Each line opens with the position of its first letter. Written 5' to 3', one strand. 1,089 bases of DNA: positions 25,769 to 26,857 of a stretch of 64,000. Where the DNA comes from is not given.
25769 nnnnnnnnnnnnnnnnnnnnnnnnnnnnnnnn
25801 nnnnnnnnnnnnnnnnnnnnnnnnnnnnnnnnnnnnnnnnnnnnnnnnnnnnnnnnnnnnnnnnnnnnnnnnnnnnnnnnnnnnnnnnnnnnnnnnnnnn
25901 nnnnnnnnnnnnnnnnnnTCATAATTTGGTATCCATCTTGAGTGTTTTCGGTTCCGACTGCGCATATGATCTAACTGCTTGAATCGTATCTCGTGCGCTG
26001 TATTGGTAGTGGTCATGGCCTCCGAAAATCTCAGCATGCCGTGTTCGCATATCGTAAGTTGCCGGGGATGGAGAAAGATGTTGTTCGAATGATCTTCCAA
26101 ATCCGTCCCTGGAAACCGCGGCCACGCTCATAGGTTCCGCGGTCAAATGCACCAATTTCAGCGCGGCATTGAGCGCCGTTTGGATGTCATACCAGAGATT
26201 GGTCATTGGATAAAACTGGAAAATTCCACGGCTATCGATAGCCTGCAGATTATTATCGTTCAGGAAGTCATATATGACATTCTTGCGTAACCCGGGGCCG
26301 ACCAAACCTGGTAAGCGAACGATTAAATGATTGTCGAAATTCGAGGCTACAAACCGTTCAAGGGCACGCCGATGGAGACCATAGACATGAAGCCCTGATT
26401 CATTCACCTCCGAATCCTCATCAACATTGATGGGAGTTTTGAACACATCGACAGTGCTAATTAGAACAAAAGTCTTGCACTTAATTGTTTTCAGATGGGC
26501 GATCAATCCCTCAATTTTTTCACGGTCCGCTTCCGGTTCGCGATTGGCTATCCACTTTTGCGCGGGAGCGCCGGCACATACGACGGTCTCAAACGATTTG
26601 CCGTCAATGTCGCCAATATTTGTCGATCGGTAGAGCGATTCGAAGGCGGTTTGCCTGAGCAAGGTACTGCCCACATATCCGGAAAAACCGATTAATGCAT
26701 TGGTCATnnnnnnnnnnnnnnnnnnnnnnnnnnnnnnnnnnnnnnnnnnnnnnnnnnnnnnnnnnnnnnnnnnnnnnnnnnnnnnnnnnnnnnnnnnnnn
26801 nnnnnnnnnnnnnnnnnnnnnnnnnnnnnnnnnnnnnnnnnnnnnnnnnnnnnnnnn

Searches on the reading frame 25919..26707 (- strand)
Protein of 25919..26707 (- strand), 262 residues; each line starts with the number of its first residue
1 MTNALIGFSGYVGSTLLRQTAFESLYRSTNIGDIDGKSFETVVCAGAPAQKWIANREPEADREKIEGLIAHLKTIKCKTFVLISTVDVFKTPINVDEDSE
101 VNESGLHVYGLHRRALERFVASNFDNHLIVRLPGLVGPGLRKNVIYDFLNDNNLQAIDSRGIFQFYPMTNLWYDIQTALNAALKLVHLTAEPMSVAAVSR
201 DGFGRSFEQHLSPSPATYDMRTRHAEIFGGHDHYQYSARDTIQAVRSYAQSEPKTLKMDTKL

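Call 27: search_protein_families(library=pfam, proteins=[window:25919-26707:-], max_evalue=0.001)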
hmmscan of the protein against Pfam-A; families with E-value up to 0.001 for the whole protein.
window:25919-26707:- (262 aa): 0 families

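Call 69: search_solved_structures(query=window:25919-26707:-, max_evalue=1)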
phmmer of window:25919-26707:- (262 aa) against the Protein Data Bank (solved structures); distinct sequences matched with E-value up to 1: 2.
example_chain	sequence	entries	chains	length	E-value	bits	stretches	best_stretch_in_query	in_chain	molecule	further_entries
8rdg_A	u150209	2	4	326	0.16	14.7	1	91-151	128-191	SDR family NAD(P)-dependent oxidoreductase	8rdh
8rdi_A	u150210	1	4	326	0.51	13.1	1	94-151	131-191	SDR family NAD(P)-dependent oxidoreductase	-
